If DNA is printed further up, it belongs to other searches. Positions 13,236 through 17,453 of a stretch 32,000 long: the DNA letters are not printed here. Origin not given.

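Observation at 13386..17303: SF1 helicase-fold giant in which every ATPase/helicase motif appears eroded (candidate pseudo-helicase)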

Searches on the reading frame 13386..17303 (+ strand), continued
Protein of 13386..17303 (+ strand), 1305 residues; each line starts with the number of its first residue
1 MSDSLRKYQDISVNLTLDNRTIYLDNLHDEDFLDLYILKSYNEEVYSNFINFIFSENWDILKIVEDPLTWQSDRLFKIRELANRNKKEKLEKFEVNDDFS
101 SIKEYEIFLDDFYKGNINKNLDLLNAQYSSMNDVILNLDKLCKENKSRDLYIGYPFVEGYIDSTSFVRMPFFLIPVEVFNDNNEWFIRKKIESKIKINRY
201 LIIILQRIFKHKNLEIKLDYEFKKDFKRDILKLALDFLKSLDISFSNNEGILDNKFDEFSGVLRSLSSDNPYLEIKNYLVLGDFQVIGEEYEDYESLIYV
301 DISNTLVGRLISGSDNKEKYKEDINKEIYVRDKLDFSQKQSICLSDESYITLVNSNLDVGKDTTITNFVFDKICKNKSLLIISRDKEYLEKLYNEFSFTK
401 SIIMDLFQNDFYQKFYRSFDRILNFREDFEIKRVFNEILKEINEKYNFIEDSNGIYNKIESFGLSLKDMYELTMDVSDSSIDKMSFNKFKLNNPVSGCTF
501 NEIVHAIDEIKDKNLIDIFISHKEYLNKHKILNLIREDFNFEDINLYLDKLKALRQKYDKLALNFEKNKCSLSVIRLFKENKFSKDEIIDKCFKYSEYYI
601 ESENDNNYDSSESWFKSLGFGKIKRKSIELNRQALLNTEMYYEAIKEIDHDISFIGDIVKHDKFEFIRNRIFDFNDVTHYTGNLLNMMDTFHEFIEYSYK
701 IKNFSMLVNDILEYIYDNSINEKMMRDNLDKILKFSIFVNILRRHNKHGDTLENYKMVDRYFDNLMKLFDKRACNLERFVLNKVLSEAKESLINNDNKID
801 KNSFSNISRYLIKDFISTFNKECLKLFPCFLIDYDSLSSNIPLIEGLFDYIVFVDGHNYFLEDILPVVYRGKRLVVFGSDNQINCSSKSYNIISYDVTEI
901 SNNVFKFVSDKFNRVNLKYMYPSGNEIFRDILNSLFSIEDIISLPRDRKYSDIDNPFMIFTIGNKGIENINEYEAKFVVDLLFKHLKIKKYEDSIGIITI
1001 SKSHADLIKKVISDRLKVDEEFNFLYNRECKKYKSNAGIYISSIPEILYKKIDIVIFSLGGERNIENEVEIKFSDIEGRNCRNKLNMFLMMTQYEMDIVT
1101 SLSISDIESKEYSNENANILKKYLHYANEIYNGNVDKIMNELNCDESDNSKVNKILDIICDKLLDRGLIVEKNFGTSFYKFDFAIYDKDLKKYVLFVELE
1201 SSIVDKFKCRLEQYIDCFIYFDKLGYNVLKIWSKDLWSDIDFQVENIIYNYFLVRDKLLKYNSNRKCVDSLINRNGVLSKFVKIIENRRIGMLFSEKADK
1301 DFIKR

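Call 19: find_encoding_contigs(protein=P0016, flank=10000, max_places=2)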
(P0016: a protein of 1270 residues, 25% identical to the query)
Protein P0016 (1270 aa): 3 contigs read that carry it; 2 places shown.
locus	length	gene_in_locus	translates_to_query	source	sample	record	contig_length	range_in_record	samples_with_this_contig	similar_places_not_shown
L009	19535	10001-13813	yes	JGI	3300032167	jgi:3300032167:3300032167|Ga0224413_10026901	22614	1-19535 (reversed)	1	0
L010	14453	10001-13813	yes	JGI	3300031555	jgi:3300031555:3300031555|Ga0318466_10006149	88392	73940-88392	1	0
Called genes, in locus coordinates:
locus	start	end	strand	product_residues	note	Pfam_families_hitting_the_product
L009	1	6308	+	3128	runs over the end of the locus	?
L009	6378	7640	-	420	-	PF07498:Rho_N (weak), PF07497:Rho_RNA_bind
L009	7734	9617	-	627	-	PF00773:RNB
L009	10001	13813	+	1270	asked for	PF13086:AAA_11, PF13245:AAA_19 (faint), PF13086:AAA_11 (weak), PF13087:AAA_12, PF18741:MTES_1575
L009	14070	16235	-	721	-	-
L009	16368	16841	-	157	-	-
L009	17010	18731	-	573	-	PF01336:tRNA_anti-codon, PF00152:tRNA-synt_2, PF02938:GAD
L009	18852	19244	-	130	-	PF08769:Spo0A_C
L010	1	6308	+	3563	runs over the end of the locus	-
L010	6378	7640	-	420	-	PF07498:Rho_N (weak), PF07497:Rho_RNA_bind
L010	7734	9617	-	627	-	PF00773:RNB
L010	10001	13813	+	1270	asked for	PF13086:AAA_11, PF13245:AAA_19 (faint), PF13086:AAA_11 (weak), PF13087:AAA_12, PF18741:MTES_1575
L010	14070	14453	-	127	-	?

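Call 20: find_encoding_contigs(protein=P0014, flank=10000, max_places=2)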
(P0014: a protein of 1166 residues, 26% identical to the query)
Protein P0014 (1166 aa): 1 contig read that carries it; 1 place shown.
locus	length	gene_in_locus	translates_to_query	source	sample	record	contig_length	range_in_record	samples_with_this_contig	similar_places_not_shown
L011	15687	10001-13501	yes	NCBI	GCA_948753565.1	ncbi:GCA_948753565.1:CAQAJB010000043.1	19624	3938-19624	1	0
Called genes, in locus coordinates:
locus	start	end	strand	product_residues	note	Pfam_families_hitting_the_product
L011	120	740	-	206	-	-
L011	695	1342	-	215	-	-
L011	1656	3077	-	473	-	PF00232:Glyco_hydro_1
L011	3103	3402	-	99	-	PF00358:PTS_EIIA_1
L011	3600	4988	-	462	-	PF00367:PTS_EIIB, PF02378:PTS_EIIC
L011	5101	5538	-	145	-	PF00874:PRD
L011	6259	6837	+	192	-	PF12870:DUF4878 (faint), PF17118:DUF5105 (weak)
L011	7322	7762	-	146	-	PF00011:HSP20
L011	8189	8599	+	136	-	PF01909:NTP_transf_2 (weak), PF18765:Polbeta (weak)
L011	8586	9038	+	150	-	-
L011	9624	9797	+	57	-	-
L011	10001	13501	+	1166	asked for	PF13086:AAA_11, PF13245:AAA_19 (weak), PF13087:AAA_12, PF04480:DUF559 (faint), PF18741:MTES_1575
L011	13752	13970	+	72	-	PF07872:DUF1659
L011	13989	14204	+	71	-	PF11148:DUF2922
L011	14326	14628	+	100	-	PF03796:DnaB_C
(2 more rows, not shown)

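Call 27: find_homologous_proteins(query=A1, max_evalue=1e-10)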
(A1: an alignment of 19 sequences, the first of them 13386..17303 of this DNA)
Query A1 (19 sequences) (1305 aa, profile of the alignment): 41 proteins with E <= 1e-10 among 8000 candidates.
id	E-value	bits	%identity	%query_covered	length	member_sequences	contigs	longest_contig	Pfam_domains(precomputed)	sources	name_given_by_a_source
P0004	0.0e+0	1751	46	99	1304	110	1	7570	PF13086.13,PF18741.8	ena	-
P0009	0.0e+0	1726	41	96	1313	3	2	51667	PF13087.13,PF13086.13,PF18741.8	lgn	-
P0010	0.0e+0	1718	41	97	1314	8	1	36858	PF13087.13,PF13086.13,PF18741.8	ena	-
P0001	0.0e+0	1702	100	100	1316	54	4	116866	PF18741.8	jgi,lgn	-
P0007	0.0e+0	1699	42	96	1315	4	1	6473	PF13086.13,PF18741.8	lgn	-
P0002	0.0e+0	1698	88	100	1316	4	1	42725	PF18741.8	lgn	-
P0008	0.0e+0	1685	43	99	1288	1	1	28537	PF18741.8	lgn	-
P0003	0.0e+0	1664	75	100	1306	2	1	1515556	PF18741.8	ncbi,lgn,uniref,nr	ncbi:helicase [Candidatus Arthromitus sp. SFB-rat-Yit]|uniref:helicase n=1 Tax=Candidatus Arthromitu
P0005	0.0e+0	1581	43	99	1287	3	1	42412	PF18741.8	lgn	-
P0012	0.0e+0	1581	25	96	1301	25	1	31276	PF13195.12,PF13087.13,PF13086.13,PF13245.13,PF18741.8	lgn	-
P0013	0.0e+0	1573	26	96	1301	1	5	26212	PF13195.12,PF04480.19,PF13087.13,PF13086.13,PF13604.13,PF13245.13,PF18741.8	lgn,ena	-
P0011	0.0e+0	1446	40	99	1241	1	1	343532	PF18741.8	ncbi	-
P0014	0.0e+0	1441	26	86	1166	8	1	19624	PF04480.19,PF13087.13,PF13086.13,PF13245.13,PF18741.8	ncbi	-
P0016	0.0e+0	1349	25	83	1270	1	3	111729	PF13087.13,PF13086.13,PF13245.13,PF18741.8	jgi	-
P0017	0.0e+0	1263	24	46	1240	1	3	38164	PF13195.12,PF04480.19,PF13087.13,PF13086.13,PF00270.36,PF13604.13,PF00570.29,PF18741.8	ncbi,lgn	-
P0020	0.0e+0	1245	25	34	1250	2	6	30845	PF13195.12,PF04480.19,PF13087.13,PF13086.13,PF01443.25,PF00570.29,PF18741.8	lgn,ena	-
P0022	0.0e+0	1158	22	34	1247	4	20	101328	PF13195.12,PF13087.13,PF13086.13,PF00570.29,PF13245.13,PF18741.8,PF20720.4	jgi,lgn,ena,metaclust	jgi:hypothetical protein|metaclust:\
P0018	0.0e+0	1134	23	34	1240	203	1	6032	PF13195.12,PF13087.13,PF13086.13,PF00270.36,PF01443.25,PF13604.13,PF00570.29,PF18741.8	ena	-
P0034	7.9e-197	675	27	42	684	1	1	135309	PF13195.12,PF13086.13,PF13245.13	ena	-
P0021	4.7e-166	573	24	26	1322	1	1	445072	PF13195.12,PF13087.13,PF13086.13,PF00270.36,PF13245.13,PF09848.16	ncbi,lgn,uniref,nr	ncbi:MAG: DUF4011 domain-containing protein [Sporocytophaga sp.]|uniref:DEAD/DEAH box helicase n=1 T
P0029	1.1e-147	512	22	27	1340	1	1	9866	PF13195.12,PF13087.13,PF13086.13,PF01443.25,PF13604.13,PF13245.13,PF20720.4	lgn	-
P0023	2.3e-146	508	23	25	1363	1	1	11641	PF13195.12,PF13087.13,PF13086.13,PF01443.25,PF13604.13,PF13245.13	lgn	-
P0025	8.0e-125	436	23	32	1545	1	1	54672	PF13195.12,PF13087.13,PF13086.13,PF13604.13,PF13245.13,PF18741.8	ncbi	-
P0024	4.4e-119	417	22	34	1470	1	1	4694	PF13195.12,PF13087.13,PF13086.13,PF13604.13,PF13245.13,PF18741.8,PF13401.13,PF04851.22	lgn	-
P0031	8.3e-111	390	20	32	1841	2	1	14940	PF13195.12,PF13087.13,PF13086.13,PF13245.13,PF18741.8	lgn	-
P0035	1.4e-107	379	20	33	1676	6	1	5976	PF11784.14,PF13195.12,PF13087.13,PF13086.13,PF13604.13,PF13245.13,PF18741.8,PF09848.16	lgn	-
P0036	9.4e-106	373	23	37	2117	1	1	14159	PF11784.14,PF13195.12,PF13087.13,PF13086.13,PF13604.13,PF13245.13,PF18741.8,PF04851.22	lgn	-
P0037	1.7e-104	369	19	33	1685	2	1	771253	PF11784.14,PF13195.12,PF13087.13,PF13086.13,PF13604.13,PF13245.13,PF18741.8,PF09848.16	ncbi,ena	-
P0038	2.2e-104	369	19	33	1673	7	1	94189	PF11784.14,PF13195.12,PF13087.13,PF13086.13,PF13604.13,PF13245.13,PF18741.8,PF09848.16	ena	-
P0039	1.9e-102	362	21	33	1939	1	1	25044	PF13195.12,PF13087.13,PF13086.13,PF13245.13,PF18741.8,PF04851.22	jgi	jgi:superfamily I DNA and/or RNA helicase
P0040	9.7e-102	360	20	33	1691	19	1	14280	PF11784.14,PF13195.12,PF13087.13,PF13086.13,PF13604.13,PF13245.13,PF18741.8,PF09848.16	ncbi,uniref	ncbi:MAG: DUF3320 domain-containing protein [Methanobacterium sp.]|uniref:DUF3320 domain-containing 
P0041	2.3e-101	359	19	33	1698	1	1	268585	PF11784.14,PF13195.12,PF13087.13,PF13086.13,PF13604.13,PF13245.13,PF18741.8,PF09848.16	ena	-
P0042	1.4e-99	353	25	18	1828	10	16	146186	PF11784.14,PF13195.12,PF13087.13,PF13086.13,PF13245.13,PF18741.8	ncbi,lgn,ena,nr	ncbi:MAG: DUF4011 domain-containing protein [Methanosphaera sp.]|nr:DUF4011 domain-containing protei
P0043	8.4e-95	337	22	25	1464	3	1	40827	PF13195.12,PF13087.13,PF13086.13,PF01443.25,PF13604.13,PF13245.13,PF18741.8,PF04851.22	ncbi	-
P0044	1.4e-94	336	21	34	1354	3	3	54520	PF13195.12,PF13087.13,PF13086.13,PF18741.8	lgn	-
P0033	1.9e-94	336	21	43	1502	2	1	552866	PF11784.14,PF13195.12,PF13087.13,PF13086.13,PF00270.36,PF01443.25,PF13604.13,PF13245.13,PF18741.8,PF09848.16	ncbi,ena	-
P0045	5.0e-87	311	18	43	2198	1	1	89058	PF13195.12,PF13087.13,PF13086.13,PF18731.7,PF13604.13,PF13245.13,PF18741.8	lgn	-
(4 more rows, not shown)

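Call 42: find_related_loci(query=A3, collection=genome_contigs, flank=6000)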
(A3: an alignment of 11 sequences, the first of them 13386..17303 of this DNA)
Query A3 (1305 aa) in genome_contigs; peptide patterns used: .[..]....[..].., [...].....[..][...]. (x = any residue, [..] = any of these).
116 stretches matched a pattern; 90 encode a relative of the query (tblastn E <= 1e-3); the best 80 are kept; 78 distinct loci.
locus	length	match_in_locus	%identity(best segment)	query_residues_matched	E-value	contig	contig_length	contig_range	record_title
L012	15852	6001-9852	41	1-1289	0e+0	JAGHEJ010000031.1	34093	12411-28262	MAG: Clostridiales bacterium isolate MAG.106 k127_530292, whole genome shotgun sequence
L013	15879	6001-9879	46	1-1288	0e+0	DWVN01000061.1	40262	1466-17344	MAG TPA_asm: Candidatus Dwaynia gallinarum isolate CHK166-5537 CHK166__C63842_L40262_SAMEA104467475, whole genome shotgu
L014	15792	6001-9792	41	1-1252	0e+0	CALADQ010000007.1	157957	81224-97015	MAG TPA_asm: uncultured Candidatus Arthromitus sp. isolate ERR318697_bin.45_CONCOCT_v1.1_MAG genome assembly, contig: ER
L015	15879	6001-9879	24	1-1248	1e-93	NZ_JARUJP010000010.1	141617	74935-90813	Clostridium tanneri strain A1-XYC3 assembly_contig_10, whole genome shotgun sequence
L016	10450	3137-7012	24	1-1247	3e-93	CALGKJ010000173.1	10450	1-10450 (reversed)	MAG: uncultured Clostridia bacterium isolate N1_Bin_Bin_25_1 genome assembly, contig: c_000002799824, whole genome shotg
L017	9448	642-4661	24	1-1274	2e-92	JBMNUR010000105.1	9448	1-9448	MAG: Peptococcales bacterium isolate SBF912SR1HQ0049 scaffold_25293_c1, whole genome shotgun sequence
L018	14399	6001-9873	26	1-1248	2e-94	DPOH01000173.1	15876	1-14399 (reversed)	MAG TPA_asm: Clostridium sp. isolate UBA10317 contig_1276, whole genome shotgun sequence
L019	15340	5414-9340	25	1-1260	6e-90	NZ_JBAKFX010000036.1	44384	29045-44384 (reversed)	Dethiothermospora halolimnae strain SD1 NODE_36_length_44384_cov_206.411370, whole genome shotgun sequence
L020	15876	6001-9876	25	1-1248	2e-86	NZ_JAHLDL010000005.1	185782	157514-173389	Clostridium bowmanii strain DSM 14206 contig00005, whole genome shotgun sequence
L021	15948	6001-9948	24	1-1247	2e-84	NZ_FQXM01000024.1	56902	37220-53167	Clostridium grantii DSM 8605, whole genome shotgun sequence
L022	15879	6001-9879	24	5-1248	2e-82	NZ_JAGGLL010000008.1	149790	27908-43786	Clostridium punense strain DSM 28650 Ga0454145_08, whole genome shotgun sequence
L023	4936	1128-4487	26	130-1237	2e-77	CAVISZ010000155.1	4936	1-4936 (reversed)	uncultured Eubacteriales bacterium isolate H07681-L1_cleanbin_000057 genome assembly, contig: Spades_H07681-L1_contig_10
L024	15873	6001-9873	26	1-1248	5e-88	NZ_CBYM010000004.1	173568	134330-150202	Clostridium saudiense strain JCC, whole genome shotgun sequence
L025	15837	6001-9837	25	1-1237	6e-73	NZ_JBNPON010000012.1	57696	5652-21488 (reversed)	Clostridium sp. SGI.024 HD143_11, whole genome shotgun sequence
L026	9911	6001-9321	25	143-1237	1e-71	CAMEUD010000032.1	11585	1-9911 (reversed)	MAG: uncultured Clostridia bacterium isolate SRR11489789_bin.108_metaWRAP_v1.3_MAG genome assembly, contig: ERZ11466733.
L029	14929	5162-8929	24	1-1248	1e-70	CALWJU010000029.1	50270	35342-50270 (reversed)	MAG: uncultured Clostridia bacterium isolate E14__bin218 genome assembly, contig: E14__k127_4463072, whole genome shotgu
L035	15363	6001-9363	24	138-1248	5e-62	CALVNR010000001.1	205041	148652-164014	MAG: uncultured Clostridia bacterium isolate BRZ_QS__bin44 genome assembly, contig: BRZ_QS__NODE_30_length_205041_cov_19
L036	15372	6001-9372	23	138-1248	6e-59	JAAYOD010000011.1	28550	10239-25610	MAG: Clostridiales bacterium isolate AS21ysBPME_320 42979_AS21, whole genome shotgun sequence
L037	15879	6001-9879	23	5-1248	4e-82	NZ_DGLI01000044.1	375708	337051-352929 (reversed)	MAG: Clostridium sp. UBA4548 UBA4548_contig_128, whole genome shotgun sequence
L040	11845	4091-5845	25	684-1248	7e-44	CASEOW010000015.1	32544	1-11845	uncultured Firmicutes bacterium isolate Batch3_idba_bin.1294 genome assembly, contig: Batch3_idba_bin.1294.fa_k87_519275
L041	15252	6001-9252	27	116-1248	9e-43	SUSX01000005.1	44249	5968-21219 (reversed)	MAG: Thermoplasmata archaeon isolate SIG5 NODE_4440_length_44249_cov_1.891823, whole genome shotgun sequence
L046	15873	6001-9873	26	1-1248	1e-90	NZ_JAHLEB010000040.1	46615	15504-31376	Clostridium lacusfryxellense strain DSM 14205 contig00040, whole genome shotgun sequence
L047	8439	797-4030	24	128-1248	5e-38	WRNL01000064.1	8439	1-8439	MAG: Methanomassiliicoccaceae archaeon isolate Th196P4bin4 JGI24702J35022_10004352, whole genome shotgun sequence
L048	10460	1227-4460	24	128-1248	9e-38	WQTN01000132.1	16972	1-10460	MAG: Methanomassiliicoccaceae archaeon isolate Co191P4bin17 JGI24696J40584_12961463, whole genome shotgun sequence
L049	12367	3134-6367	24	128-1248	4e-37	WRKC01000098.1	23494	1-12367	MAG: Methanomassiliicoccaceae archaeon isolate Nt197P4bin4 JGI24705J35276_12238478, whole genome shotgun sequence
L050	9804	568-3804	25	126-1248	9e-37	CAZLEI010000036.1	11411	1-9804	MAG TPA_asm: uncultured Methanomassiliicoccales archaeon isolate binchicken_co154_118 genome assembly, contig: NODE_1120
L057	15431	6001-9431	28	123-1248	2e-42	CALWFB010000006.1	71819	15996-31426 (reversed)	MAG: uncultured Clostridia bacterium isolate BRZ_FV__bin19 genome assembly, contig: BRZ_FV__NODE_439_length_71819_cov_6.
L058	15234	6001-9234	24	128-1248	1e-38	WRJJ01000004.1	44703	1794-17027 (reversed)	MAG: Methanomassiliicoccaceae archaeon isolate Nt197P3bin8 Ga0082212_10000857, whole genome shotgun sequence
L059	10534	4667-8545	22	131-1248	7e-29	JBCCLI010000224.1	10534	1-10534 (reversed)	MAG: Bacteroidota bacterium isolate P01_C01_bin.23 k141_1721828_length_10534_cov_123.4915, whole genome shotgun sequence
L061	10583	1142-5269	23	76-1248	1e-28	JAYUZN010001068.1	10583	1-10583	MAG: Bacteroidota bacterium isolate GL16_Down_concoct_50 GL16_Down_concoct_50_1067, whole genome shotgun sequence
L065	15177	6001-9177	25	139-1248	3e-27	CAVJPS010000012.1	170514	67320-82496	bacterium isolate H07634-L1_cleanbin_000056 genome assembly, contig: Spades_H07634-L1_contig_25, whole genome shotgun se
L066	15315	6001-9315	24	141-1248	1e-64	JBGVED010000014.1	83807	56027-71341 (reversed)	MAG: Bacilli bacterium isolate fecal_MAG_421 fecal_MAG_421_contig_0015, whole genome shotgun sequence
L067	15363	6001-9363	23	138-1248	2e-68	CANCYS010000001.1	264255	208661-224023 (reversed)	MAG TPA_asm: uncultured Clostridia bacterium isolate ERR6760080_bin.93_metawrap_v1.3_MAG genome assembly, contig: ERZ128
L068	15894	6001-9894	21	131-1248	7e-25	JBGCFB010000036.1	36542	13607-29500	MAG: Bacteroidia bacterium isolate SGMAG-32 contig36, whole genome shotgun sequence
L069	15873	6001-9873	26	1-1248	2e-96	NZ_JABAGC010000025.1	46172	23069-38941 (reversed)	Clostridium sp. SM-530-WT-3G Contig_25, whole genome shotgun sequence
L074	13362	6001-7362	26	810-1248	3e-37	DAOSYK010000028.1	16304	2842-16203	MAG TPA_asm: Clostridia bacterium isolate AMR_MDS_2087 NODE_2957_length_16304_cov_6.471844, whole genome shotgun sequenc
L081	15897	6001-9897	20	130-1248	2e-26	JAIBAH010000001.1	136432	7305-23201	MAG: Bacteroidia bacterium isolate SSF10 NODE_1690_length_136432_cov_6.980382, whole genome shotgun sequence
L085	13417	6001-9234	24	128-1248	6e-38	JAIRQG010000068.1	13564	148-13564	MAG: Candidatus Methanoplasma sp. isolate Co333_bin25 k119_81560, whole genome shotgun sequence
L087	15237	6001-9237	23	127-1248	1e-33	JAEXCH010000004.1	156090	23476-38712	MAG: Methanobacteriota archaeon isolate OH_HBB_104 k127_949072, whole genome shotgun sequence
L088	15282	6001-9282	22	103-1248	4e-18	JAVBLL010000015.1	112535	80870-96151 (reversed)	MAG: Bacilli bacterium isolate EPI_MAG_00022 c_000002860159, whole genome shotgun sequence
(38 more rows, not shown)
